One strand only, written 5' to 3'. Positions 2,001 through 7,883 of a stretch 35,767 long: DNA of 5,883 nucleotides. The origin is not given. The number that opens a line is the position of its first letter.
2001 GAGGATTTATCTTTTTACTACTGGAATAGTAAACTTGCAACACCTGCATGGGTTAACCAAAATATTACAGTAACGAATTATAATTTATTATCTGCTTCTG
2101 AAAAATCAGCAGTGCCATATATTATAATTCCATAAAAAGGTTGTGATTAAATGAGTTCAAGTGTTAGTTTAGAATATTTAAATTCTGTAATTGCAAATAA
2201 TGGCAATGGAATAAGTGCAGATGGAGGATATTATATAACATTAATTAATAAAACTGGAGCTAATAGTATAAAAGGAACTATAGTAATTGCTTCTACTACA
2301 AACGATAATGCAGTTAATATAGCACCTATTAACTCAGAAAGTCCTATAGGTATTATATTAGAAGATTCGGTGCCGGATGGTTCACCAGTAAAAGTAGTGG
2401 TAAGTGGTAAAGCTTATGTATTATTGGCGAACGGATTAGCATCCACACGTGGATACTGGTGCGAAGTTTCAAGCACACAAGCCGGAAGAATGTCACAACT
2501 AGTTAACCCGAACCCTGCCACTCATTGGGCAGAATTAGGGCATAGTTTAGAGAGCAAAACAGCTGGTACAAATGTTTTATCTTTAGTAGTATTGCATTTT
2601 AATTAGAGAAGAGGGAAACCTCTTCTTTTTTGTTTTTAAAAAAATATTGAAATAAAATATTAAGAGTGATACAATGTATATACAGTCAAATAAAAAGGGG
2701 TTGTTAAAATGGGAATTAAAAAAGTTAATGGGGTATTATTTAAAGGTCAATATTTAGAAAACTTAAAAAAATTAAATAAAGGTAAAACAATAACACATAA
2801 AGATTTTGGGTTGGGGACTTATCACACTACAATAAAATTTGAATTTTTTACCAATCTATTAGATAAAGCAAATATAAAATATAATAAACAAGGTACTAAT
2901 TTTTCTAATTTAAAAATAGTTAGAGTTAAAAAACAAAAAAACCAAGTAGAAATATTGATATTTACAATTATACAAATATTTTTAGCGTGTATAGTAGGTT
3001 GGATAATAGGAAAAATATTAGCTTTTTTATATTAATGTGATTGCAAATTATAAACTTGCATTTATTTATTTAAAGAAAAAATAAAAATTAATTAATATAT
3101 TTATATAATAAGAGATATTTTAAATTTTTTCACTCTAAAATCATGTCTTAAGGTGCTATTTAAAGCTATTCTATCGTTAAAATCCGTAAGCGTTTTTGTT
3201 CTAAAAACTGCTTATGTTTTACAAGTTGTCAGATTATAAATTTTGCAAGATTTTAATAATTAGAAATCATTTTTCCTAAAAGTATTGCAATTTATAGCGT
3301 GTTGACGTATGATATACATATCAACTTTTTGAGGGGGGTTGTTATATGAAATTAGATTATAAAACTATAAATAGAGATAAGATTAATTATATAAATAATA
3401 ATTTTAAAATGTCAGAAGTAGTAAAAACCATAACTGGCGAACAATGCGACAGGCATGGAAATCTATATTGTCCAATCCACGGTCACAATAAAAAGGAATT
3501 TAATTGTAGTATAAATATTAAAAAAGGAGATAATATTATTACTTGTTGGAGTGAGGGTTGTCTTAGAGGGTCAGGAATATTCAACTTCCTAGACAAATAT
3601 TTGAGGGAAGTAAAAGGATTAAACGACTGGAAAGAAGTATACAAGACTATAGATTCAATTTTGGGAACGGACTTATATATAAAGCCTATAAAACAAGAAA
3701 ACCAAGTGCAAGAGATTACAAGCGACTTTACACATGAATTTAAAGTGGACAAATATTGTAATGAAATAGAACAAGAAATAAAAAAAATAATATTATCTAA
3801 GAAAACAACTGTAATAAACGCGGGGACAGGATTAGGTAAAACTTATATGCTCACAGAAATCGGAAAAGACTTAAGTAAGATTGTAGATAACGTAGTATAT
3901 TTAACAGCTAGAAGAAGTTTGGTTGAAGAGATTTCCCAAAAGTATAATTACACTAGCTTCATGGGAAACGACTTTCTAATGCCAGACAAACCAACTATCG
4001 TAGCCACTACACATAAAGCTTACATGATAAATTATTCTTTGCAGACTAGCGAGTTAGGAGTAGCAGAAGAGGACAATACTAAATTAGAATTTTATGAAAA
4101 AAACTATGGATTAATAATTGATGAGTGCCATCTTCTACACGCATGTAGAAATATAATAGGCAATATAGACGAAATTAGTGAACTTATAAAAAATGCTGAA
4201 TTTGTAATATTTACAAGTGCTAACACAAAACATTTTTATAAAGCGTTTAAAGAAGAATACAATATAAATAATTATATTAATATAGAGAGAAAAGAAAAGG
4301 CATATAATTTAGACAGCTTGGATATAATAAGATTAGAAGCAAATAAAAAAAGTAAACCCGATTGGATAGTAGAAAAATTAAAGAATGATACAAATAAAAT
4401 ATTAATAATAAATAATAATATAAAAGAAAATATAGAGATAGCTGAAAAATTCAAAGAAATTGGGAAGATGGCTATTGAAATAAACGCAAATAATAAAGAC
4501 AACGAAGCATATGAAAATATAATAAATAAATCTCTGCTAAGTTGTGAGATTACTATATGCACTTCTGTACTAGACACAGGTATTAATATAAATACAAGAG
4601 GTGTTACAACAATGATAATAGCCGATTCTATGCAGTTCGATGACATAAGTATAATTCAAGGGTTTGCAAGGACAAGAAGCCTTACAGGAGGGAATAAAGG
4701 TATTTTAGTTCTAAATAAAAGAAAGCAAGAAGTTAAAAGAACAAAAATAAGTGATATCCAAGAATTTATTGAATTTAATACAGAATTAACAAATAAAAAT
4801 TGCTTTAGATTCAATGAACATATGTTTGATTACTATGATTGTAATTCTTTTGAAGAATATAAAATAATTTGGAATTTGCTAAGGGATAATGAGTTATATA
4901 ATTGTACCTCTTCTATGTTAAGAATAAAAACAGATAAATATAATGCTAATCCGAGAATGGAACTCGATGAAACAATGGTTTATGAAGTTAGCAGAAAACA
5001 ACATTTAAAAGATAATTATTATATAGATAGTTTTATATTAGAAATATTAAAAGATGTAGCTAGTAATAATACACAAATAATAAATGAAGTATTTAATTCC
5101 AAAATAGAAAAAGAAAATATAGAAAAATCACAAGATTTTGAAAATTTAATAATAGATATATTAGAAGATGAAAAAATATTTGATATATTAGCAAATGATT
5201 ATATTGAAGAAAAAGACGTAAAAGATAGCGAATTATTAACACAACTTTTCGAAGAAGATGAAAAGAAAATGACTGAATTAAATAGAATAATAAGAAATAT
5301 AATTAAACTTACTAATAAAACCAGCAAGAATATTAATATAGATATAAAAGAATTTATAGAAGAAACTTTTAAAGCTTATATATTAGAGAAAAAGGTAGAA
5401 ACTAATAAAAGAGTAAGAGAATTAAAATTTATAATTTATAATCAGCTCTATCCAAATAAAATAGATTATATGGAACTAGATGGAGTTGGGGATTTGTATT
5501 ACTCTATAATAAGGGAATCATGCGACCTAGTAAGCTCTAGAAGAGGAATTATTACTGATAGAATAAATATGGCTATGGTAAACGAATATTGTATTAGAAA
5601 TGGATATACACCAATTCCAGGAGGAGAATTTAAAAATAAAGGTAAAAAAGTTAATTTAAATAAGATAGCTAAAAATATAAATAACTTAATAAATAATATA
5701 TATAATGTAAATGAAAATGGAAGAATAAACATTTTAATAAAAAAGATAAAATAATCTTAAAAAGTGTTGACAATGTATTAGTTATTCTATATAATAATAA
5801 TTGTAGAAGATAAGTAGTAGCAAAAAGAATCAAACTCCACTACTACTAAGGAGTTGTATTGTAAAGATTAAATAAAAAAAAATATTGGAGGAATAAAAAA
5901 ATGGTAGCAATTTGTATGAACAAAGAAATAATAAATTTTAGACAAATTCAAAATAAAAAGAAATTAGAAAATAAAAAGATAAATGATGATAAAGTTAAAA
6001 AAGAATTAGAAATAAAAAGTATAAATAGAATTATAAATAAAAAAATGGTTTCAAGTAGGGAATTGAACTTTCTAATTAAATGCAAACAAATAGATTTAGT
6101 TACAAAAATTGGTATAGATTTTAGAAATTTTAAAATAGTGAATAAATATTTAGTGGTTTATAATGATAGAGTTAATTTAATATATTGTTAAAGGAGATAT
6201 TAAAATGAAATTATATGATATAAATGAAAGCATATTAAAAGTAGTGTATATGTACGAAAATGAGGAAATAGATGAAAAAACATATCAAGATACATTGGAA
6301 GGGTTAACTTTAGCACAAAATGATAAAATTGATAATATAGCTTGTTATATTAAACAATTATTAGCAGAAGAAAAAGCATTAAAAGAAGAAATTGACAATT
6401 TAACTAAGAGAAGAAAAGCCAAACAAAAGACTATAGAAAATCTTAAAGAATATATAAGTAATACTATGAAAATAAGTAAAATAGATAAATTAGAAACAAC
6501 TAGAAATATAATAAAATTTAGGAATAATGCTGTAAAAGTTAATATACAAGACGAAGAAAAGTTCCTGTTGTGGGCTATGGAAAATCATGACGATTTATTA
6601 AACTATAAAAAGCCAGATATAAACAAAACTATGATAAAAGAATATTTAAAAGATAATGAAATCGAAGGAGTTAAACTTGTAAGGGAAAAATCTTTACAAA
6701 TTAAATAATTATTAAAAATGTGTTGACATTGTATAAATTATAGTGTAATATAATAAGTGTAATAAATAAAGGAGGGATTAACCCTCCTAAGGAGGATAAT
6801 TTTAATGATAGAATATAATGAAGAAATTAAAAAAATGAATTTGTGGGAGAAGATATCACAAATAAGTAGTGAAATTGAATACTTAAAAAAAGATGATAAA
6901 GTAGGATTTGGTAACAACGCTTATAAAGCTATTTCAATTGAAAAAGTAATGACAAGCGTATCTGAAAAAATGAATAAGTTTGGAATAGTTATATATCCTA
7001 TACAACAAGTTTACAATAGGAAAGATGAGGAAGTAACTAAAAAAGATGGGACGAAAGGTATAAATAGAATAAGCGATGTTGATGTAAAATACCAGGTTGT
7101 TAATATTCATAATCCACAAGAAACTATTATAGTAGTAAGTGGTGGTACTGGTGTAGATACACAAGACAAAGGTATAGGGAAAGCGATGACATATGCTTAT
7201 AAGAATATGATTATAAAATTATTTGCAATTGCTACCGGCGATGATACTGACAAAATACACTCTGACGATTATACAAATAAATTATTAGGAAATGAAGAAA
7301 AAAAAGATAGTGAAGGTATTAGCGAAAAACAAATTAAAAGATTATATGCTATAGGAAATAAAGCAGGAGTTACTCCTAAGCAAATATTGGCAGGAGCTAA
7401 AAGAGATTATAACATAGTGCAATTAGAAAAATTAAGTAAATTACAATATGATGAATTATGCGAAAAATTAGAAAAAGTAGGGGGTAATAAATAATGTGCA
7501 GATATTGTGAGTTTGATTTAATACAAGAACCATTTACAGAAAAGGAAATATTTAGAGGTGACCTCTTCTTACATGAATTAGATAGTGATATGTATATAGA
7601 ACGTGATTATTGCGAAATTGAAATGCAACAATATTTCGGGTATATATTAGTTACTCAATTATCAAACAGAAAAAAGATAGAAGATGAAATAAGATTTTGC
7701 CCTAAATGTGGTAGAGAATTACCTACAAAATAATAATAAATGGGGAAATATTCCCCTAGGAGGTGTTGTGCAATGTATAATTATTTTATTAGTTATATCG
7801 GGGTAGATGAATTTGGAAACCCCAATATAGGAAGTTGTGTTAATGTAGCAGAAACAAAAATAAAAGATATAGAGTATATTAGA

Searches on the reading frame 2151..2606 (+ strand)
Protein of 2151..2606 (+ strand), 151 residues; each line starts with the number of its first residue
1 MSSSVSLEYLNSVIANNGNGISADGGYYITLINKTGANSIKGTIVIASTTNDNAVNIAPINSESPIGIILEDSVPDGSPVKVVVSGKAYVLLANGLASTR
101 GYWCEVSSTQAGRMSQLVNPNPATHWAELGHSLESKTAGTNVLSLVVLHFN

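Call 75: search_protein_families(library=pfam, proteins=[window:2151-2606:+], max_evalue=0.05)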
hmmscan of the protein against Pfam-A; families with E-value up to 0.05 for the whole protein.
window:2151-2606:+ (151 aa): 1 family
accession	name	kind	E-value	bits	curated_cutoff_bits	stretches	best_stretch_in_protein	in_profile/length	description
PF23982.2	XM1_gp53_minor_capsid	-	0.048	13.9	27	0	32-100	30-110/154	XM1 gp53 minor capsid protein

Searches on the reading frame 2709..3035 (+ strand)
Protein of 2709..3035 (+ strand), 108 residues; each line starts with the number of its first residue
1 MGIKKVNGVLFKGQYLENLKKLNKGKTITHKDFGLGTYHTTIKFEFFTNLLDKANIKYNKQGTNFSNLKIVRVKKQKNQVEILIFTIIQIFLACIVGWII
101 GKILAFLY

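Call 13: search_protein_families(library=phrogs, proteins=[window:2709-3035:+], max_evalue=0.01)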
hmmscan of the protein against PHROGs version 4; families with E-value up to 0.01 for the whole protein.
window:2709-3035:+ (108 aa): 1 family
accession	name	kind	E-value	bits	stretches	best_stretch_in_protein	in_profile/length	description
phrog_15851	-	unknown function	0.0028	19.1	1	25-103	37-112/117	-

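Call 14: search_protein_families(library=pfam, proteins=[window:2709-3035:+], max_evalue=0.01)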
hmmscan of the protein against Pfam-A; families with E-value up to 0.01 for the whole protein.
window:2709-3035:+ (108 aa): 0 families

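Call 33: find_encoding_contigs(protein=window:2709-3035:+, flank=10000, max_places=10)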
Protein window:2709-3035:+ (108 aa): 3 contigs read that carry it; 2 places shown.
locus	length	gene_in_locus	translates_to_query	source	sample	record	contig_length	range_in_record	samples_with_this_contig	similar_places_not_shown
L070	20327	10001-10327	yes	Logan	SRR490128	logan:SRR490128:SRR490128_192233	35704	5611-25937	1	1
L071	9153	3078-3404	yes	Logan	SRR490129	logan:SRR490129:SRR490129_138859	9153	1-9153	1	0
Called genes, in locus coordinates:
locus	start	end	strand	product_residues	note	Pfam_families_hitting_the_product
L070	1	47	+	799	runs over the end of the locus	PF06605:Prophage_tail (weak)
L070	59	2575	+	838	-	-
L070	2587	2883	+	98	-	-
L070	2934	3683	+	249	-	PF01520:Amidase_3, PF08239:SH3_3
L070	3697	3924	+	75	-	PF04531:Phage_holin_1 (weak)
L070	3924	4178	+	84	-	-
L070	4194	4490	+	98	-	-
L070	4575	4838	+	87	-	PF04545:Sigma70_r4 (faint), PF08281:Sigma70_r4_2, PF00196:GerE (faint)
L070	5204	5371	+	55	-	-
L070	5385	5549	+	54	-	-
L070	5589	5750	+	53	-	-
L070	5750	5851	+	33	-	-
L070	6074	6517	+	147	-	-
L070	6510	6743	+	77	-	-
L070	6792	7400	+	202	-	-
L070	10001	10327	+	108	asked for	-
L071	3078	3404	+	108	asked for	-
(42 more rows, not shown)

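Call 92: search_protein_families(library=ncbifam, proteins=[window:2709-3035:+], max_evalue=0.01)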
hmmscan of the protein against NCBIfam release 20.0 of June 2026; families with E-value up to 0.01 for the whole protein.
window:2709-3035:+ (108 aa): 0 families

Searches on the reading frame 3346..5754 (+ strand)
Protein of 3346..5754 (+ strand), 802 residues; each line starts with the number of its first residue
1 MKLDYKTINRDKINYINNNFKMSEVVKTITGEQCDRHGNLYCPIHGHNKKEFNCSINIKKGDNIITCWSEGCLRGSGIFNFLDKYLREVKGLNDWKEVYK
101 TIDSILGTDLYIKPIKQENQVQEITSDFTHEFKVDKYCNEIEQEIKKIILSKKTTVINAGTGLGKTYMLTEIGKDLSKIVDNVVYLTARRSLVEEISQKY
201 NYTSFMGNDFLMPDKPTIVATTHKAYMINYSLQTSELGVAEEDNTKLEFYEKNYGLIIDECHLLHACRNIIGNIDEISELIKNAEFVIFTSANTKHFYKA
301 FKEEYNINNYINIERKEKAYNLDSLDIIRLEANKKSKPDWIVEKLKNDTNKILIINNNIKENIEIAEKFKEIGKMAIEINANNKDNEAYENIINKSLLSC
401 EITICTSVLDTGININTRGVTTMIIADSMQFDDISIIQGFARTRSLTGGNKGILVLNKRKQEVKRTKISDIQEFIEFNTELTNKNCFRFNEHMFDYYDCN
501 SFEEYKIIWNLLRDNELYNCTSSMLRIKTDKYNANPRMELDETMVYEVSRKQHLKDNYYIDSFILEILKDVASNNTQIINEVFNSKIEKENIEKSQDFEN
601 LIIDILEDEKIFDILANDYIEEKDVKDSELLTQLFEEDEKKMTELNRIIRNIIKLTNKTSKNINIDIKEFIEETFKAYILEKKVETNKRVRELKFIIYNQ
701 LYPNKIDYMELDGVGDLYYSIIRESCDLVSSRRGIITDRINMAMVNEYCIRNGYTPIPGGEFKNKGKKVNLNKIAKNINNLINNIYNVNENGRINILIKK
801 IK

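Call 13: search_protein_families(library=phrogs, proteins=[window:3346-5754:+], max_evalue=0.01)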
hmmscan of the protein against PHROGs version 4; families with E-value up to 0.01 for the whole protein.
window:3346-5754:+ (802 aa): 2 families
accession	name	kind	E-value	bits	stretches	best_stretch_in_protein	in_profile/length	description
phrog_16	-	DNA, RNA and nucleotide metabolism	7.9e-15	55.1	1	131-704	270-762/986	DNA helicase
phrog_2488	-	DNA, RNA and nucleotide metabolism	4.6e-05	23.3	1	130-197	12-88/579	DNA helicase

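Call 14: search_protein_families(library=pfam, proteins=[window:3346-5754:+], max_evalue=0.01)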
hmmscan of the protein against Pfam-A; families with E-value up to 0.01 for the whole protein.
window:3346-5754:+ (802 aa): 4 families
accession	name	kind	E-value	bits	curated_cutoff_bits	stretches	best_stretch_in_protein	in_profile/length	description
PF04851.21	ResIII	-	2.4e-10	41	22.5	1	139-289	13-158/164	Type III restriction enzyme, res subunit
PF00270.35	DEAD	-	8.2e-06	26.1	26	1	140-292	2-158/167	DEAD/DEAH box helicase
PF13245.12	AAA_19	-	0.0001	22.9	25.1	1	147-265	6-103/134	AAA domain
PF00271.37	Helicase_C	-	0.0048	17.6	23.5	1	337-443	2-106/110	Helicase conserved C-terminal domain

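Call 34: find_homologous_proteins(query=window:3346-5754:+, max_evalue=1e-20)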
Query window:3346-5754:+ (802 aa): 16 proteins with E <= 1e-20 among 8000 candidates.
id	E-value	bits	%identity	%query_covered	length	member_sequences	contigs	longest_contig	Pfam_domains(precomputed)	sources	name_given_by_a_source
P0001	0.0e+0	1762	100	100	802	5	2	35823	PF00270.36,PF04851.22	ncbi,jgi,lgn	-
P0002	0.0e+0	1414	79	100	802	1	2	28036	PF00270.36,PF04851.22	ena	-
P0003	2.7e-200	686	45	99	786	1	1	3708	PF04851.22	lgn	-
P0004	6.7e-172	592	44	92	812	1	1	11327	PF00270.36,PF13245.13,PF18766.8,PF04851.22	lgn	-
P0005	5.4e-171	589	44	92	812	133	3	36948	PF00270.36,PF13245.13,PF18766.8,PF04851.22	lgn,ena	-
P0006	5.9e-171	589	44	93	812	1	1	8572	PF00270.36,PF13245.13,PF18766.8,PF04851.22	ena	-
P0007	1.8e-170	587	44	92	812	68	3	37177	PF00270.36,PF13245.13,PF18766.8,PF04851.22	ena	-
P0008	1.5e-169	584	42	97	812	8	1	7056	PF00270.36,PF13245.13,PF18766.8,PF04851.22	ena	-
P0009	1.1e-167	578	43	95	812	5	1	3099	PF00270.36,PF13245.13,PF04851.22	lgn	-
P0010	2.5e-167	577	42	95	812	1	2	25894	PF00270.36,PF13245.13,PF18766.8,PF04851.22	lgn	-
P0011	2.5e-166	573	42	97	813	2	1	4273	PF00270.36,PF13245.13,PF04851.22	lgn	-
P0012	1.4e-159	551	42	97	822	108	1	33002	PF00270.36,PF13245.13,PF18766.8,PF04851.22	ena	-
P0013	6.0e-147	509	37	97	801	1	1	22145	PF00270.36,PF04851.22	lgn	-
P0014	1.3e-141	492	41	90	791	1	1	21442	PF00270.36,PF13245.13,PF04851.22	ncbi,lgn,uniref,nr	ncbi:DEAD/DEAH box helicase family protein [Clostridium tarantellae]|uniref:DEAD/DEAH box helicase n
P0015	7.1e-51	192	29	98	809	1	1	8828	PF00270.36,PF04851.22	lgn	-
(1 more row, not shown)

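Call 35: find_encoding_contigs(protein=P0002, flank=10000, max_places=4)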
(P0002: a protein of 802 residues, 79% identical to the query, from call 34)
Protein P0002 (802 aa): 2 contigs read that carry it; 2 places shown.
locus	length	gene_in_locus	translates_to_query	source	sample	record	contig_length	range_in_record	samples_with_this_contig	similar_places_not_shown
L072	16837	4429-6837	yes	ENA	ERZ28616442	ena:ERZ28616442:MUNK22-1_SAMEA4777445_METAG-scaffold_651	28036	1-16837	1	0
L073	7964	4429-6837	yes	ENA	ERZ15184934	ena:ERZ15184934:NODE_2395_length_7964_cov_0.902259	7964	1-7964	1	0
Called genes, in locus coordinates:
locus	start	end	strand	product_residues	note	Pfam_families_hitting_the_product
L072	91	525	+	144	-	-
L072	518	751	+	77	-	-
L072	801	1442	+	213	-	-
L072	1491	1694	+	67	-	-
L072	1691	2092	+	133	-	-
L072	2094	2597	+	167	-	-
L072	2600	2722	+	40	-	-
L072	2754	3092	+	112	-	-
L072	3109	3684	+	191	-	-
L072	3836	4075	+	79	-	-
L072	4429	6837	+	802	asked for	PF04851:ResIII, PF00270:DEAD (weak)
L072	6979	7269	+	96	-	-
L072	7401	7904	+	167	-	PF05565:Sipho_Gp157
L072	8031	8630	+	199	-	PF04404:ERF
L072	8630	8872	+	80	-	-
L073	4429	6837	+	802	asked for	PF04851:ResIII, PF00270:DEAD (weak)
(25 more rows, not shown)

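Call 52: find_encoding_contigs(protein=P0005, flank=10000, max_places=2)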
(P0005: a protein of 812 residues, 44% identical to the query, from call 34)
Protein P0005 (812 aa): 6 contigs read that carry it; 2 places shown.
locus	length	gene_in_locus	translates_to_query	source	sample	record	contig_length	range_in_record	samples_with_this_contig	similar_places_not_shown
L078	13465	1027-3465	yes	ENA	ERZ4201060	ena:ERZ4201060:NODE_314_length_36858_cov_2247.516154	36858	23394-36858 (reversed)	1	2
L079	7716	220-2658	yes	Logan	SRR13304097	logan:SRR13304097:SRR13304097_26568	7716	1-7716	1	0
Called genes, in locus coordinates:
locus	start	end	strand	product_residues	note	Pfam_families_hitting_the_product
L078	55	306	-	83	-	-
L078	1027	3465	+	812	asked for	PF04851:ResIII, PF00270:DEAD, PF13245:AAA_19 (weak), PF18766:SWI2_SNF2 (faint)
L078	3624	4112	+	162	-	-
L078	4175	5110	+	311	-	PF00149:Metallophos, PF12850:Metallophos_2 (weak)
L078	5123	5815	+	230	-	-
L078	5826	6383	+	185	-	PF02732:ERCC4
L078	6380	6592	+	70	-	-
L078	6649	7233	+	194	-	PF00625:Guanylate_kin, PF13238:AAA_18 (weak)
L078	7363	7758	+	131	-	PF16677:GP3_package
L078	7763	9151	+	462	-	PF03237:Terminase_6N (weak)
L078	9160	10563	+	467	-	PF05133:SPP1_portal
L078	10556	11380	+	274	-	PF04233:Phage_Mu_F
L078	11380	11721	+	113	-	PF04883:HK97-gp10_like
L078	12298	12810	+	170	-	-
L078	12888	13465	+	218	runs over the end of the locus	PF01520:Amidase_3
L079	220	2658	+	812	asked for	PF04851:ResIII, PF00270:DEAD, PF13245:AAA_19 (weak), PF18766:SWI2_SNF2 (faint)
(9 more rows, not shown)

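Call 59: search_dna_similar(query=window:3346-5754:+, collection=phages, mode=protein, max_rows=15)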
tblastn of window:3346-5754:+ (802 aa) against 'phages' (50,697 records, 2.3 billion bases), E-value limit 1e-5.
No match.

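Call 60: list_cluster_members(proteins=[P0001, P0017])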
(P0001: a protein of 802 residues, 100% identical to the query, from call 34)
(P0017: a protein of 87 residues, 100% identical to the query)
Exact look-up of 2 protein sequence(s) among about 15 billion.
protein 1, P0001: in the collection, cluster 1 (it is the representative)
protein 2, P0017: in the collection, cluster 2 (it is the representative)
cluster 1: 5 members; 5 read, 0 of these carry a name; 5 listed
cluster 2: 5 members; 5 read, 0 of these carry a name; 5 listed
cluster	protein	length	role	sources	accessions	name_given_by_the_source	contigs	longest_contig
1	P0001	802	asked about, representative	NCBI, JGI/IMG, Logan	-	-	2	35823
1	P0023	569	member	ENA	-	-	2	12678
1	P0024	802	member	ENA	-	-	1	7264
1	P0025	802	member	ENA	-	-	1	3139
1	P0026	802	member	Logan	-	-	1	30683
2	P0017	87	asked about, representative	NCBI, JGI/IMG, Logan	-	-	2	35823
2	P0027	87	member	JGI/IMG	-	-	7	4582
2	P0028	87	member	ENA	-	-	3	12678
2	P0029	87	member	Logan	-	-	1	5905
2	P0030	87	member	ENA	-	-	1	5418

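Call 61: find_encoding_contigs(protein=P0026, flank=10000, max_places=2)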
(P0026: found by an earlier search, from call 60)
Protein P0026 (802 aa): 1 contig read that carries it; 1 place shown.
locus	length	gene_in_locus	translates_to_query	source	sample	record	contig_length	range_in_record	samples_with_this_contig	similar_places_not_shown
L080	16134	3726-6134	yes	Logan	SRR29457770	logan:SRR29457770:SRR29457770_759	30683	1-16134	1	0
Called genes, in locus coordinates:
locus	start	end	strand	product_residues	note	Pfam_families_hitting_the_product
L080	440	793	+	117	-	-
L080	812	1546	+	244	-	PF01391:Collagen, PF18573:BclA_C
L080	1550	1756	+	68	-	-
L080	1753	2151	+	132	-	-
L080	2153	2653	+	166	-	-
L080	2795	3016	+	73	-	-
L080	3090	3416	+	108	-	-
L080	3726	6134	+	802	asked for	PF04851:ResIII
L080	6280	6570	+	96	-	-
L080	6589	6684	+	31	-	-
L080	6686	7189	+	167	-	PF05565:Sipho_Gp157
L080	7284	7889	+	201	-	PF04404:ERF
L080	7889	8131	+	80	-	-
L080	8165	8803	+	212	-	-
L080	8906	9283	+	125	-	PF00436:SSB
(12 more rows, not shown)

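Call 92: search_protein_families(library=ncbifam, proteins=[window:3346-5754:+], max_evalue=0.01)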
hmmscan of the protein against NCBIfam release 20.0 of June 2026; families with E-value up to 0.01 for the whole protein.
window:3346-5754:+ (802 aa): 0 families

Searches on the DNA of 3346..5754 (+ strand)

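Call 67: search_rna_families(sources=[L078, L032], threshold=evalue, max_evalue=1)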
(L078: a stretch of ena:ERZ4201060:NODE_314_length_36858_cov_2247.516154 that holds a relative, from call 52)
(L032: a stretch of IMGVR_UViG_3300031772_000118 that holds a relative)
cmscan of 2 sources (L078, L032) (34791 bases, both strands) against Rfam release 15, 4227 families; matches with E-value up to 1: 3.
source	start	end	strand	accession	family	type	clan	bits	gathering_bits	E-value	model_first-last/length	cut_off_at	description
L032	13146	13216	+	RF00005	tRNA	Gene; tRNA;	CL00001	65.2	29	3.6e-12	1-71/71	no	tRNA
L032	1665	1734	+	RF03160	twister-P1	Gene; ribozyme;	CL00120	46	67.2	2.9e-07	1-68/68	no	type-P1 twister ribozyme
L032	9433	9494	+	RF00455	mir-15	Gene; miRNA;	CL00085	21.8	57.3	0.52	1-88/88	no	mir-15 microRNA precursor family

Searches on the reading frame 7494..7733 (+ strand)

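Call 76: search_protein_families(library=pfam, proteins=[window:7494-7733:+], max_evalue=0.05)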
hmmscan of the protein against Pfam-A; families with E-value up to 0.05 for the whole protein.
window:7494-7733:+ (79 aa): 4 families
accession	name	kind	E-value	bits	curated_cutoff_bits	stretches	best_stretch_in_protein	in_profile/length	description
PF13240.11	Zn_Ribbon_1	-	0.00025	21.2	25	1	60-76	7-23/23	zinc-ribbon domain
PF13248.11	Zn_ribbon_3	-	0.006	16.4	27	0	62-75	12-25/26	zinc-ribbon domain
PF12773.13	DZR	-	0.029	15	27.3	0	61-77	7-23/45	Double zinc ribbon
PF24460.1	DUF7575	-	0.035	13.9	28.5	1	60-76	11-27/28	Domain of unknown function (DUF7575)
